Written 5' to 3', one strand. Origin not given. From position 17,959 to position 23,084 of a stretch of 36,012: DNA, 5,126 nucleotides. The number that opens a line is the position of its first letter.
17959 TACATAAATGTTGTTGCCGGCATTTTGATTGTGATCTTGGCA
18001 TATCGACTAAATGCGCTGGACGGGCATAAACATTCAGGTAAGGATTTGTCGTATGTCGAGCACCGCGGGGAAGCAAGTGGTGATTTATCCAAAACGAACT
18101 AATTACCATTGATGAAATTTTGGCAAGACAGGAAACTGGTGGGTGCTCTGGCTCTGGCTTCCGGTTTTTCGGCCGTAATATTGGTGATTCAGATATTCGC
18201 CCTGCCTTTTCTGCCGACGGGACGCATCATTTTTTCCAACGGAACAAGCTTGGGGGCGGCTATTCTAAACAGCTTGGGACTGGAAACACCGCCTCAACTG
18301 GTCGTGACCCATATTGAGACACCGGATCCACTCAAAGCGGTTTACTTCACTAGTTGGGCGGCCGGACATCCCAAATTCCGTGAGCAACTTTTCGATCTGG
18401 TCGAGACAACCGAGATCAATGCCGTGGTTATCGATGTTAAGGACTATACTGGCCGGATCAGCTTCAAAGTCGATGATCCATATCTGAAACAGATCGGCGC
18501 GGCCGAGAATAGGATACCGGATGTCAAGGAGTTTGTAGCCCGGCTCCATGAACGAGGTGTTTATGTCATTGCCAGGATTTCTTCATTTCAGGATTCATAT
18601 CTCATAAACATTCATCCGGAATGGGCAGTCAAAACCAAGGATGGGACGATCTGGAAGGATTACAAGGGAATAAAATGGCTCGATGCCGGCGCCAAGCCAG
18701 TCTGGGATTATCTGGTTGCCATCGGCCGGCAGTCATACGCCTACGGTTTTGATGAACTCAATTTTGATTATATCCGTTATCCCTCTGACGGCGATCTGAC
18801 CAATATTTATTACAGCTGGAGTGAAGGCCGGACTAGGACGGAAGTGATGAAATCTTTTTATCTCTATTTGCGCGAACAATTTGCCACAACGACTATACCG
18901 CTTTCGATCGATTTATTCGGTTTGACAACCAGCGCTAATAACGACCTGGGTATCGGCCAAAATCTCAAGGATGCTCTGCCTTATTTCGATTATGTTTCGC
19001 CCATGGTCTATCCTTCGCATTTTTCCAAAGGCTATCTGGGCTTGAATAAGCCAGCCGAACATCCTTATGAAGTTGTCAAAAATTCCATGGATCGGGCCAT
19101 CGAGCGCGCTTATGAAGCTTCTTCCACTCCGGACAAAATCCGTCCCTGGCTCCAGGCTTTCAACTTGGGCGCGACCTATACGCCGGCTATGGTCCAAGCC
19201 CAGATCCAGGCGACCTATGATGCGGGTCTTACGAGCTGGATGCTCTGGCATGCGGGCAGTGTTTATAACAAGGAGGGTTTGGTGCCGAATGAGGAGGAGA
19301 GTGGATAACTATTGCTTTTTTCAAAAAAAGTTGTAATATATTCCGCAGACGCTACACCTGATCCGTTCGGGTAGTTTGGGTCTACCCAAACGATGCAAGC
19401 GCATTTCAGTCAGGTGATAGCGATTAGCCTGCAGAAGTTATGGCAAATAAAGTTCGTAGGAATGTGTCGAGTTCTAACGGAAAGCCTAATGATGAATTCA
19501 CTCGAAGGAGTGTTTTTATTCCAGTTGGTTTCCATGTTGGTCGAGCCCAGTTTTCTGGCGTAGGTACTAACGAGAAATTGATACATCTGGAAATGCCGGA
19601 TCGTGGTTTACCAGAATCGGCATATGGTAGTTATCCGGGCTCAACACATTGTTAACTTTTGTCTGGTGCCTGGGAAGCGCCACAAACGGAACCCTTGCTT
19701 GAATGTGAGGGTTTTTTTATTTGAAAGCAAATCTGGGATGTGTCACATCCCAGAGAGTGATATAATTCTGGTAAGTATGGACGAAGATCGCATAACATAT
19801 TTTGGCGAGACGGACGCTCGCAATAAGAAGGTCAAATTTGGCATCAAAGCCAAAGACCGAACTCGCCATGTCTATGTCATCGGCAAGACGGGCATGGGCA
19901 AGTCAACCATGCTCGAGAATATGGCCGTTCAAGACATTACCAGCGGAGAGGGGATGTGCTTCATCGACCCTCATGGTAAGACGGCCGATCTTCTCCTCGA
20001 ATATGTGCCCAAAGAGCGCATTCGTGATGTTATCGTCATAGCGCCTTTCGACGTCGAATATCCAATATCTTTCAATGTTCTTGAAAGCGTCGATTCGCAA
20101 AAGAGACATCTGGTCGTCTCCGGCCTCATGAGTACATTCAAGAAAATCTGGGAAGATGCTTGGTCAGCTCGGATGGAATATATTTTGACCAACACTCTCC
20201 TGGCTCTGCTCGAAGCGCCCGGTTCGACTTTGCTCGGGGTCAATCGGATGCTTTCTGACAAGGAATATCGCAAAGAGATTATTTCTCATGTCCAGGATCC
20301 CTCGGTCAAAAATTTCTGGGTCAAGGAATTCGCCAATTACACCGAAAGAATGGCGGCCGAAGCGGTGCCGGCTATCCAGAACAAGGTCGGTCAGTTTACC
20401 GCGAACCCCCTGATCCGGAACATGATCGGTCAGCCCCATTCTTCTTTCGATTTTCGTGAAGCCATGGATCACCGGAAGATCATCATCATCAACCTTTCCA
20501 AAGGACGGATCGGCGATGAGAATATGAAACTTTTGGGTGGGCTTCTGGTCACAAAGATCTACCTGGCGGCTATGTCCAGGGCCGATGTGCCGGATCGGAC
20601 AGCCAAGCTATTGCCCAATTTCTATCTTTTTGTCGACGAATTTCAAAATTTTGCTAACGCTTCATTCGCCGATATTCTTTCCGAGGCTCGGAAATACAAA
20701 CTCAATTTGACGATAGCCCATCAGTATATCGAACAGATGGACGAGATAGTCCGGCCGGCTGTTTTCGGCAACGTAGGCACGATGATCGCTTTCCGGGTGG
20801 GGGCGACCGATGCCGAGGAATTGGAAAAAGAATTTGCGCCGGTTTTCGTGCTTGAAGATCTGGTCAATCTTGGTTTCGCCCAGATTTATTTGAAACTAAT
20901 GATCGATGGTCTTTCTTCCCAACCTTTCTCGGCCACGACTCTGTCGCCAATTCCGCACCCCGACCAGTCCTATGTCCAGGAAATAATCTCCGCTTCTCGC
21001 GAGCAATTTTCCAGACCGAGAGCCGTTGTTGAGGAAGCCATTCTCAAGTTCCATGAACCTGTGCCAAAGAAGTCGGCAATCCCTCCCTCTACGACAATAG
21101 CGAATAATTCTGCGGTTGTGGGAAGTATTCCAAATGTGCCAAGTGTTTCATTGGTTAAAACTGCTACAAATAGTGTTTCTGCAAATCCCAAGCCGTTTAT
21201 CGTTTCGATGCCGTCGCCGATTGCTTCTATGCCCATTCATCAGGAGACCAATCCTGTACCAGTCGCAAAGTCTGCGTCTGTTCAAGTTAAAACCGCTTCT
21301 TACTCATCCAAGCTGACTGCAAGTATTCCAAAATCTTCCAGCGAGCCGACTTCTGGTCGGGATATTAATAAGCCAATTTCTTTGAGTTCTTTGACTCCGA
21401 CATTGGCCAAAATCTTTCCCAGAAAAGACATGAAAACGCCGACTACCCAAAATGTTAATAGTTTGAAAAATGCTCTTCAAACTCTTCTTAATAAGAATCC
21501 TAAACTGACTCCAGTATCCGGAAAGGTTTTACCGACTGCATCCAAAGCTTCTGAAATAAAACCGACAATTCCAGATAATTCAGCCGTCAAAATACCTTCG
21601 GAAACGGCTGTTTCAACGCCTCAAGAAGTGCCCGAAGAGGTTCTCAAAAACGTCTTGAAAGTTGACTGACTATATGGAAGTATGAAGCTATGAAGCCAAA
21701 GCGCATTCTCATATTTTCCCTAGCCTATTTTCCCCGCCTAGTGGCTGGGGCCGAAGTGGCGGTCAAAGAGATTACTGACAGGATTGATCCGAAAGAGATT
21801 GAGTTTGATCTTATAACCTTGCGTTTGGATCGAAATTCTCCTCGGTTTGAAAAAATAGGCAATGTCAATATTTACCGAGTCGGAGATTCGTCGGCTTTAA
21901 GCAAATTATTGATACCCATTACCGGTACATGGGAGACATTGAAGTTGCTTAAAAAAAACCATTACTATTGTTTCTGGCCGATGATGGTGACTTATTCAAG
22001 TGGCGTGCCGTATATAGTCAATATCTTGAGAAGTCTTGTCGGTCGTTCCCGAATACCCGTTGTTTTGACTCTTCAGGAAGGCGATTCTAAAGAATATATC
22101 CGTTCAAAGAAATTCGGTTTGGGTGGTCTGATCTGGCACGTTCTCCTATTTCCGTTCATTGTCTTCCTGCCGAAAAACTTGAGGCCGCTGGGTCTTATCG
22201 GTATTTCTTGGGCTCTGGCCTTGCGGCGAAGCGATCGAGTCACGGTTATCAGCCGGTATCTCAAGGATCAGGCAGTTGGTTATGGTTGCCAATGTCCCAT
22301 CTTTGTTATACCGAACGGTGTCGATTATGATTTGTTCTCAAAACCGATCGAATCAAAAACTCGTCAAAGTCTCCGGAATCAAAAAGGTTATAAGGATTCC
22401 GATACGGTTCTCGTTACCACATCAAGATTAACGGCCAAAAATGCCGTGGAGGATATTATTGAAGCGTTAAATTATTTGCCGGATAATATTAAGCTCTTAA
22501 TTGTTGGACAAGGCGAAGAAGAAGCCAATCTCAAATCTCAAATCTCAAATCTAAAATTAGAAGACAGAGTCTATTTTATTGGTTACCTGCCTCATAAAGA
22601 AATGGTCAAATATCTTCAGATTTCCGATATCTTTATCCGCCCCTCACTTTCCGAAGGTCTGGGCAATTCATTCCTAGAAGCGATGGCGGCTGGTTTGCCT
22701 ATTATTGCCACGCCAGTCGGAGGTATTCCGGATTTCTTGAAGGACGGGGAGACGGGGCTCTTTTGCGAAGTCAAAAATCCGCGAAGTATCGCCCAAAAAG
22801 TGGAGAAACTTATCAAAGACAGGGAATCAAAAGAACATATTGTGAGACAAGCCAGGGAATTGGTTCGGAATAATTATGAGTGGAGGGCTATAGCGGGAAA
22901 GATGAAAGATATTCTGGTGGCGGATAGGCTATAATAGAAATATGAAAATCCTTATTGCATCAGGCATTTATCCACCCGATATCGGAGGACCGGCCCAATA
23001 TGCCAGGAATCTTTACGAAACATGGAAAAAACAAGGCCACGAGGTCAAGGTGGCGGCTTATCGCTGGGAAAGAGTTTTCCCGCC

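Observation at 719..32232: -10-like hexamers sit 5-10 nt upstream of ATG at most operon-first genes, suggesting leaderless mRNAs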

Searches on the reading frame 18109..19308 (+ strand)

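Call 11: search_protein_families(library=pfam, proteins=[window:18109-19308:+])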
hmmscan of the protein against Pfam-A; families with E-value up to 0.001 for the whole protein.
window:18109-19308:+ (399 aa): 2 families
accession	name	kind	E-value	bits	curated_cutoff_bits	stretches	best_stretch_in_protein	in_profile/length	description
PF13200.12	DUF4015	-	2.8e-99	332.6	27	1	77-386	1-313/313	Putative glycosyl hydrolase domain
PF14871.12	GHL6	-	4e-08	34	35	1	92-183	3-90/132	Hypothetical glycosyl hydrolase 6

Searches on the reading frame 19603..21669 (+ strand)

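Call 11: search_protein_families(library=pfam, proteins=[window:19603-21669:+])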
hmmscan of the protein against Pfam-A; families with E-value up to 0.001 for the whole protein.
window:19603-21669:+ (688 aa): 5 families
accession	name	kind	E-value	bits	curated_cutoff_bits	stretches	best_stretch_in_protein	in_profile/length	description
PF10412.15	TrwB_AAD_bind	-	8.3e-09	35.2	20.5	1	82-396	10-307/387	Type IV secretion-system coupling protein DNA-binding domain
PF02534.20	T4SS-DNA_transf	-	3.9e-07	29.7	20.1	1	65-381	32-346/468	Type IV secretory system Conjugative DNA transfer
PF01935.23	DUF87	-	6.4e-06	26.9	23.2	1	74-307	9-208/220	Helicase HerA, central domain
PF12696.13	TraG-D_C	-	1.6e-05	25.3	22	1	340-400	2-67/126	TraM recognition site of TraD and TraG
PF25199.1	nSTAND_NTPase5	-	0.0006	20.1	34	0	82-169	36-125/145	Novel STAND NTPase 5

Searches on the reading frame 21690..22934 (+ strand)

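Call 11: search_protein_families(library=pfam, proteins=[window:21690-22934:+])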
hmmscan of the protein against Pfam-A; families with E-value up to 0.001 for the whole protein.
window:21690-22934:+ (414 aa): 6 families
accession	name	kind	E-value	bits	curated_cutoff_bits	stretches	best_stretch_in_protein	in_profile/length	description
PF00534.26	Glycos_transf_1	-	4e-45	153.9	26.4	1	226-390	3-171/172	Glycosyl transferases group 1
PF13692.12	Glyco_trans_1_4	-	4.5e-35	121.4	27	1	240-377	3-142/142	Glycosyl transferases group 1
PF13524.12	Glyco_trans_1_2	-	5.4e-13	49.6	25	1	255-405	4-142/144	Glycosyl transferase-like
PF13439.12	Glyco_transf_4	-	1.2e-11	45.4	28.5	1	19-214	2-169/170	Glycosyltransferase Family 4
PF20706.3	GT4-conflict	-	3.7e-09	36.5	26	1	252-403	220-383/385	Family 4 Glycosyltransferase in conflict systems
PF13579.12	Glyco_trans_4_4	-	0.00051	20.9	29.7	0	20-210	2-158/158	Glycosyl transferase 4-like domain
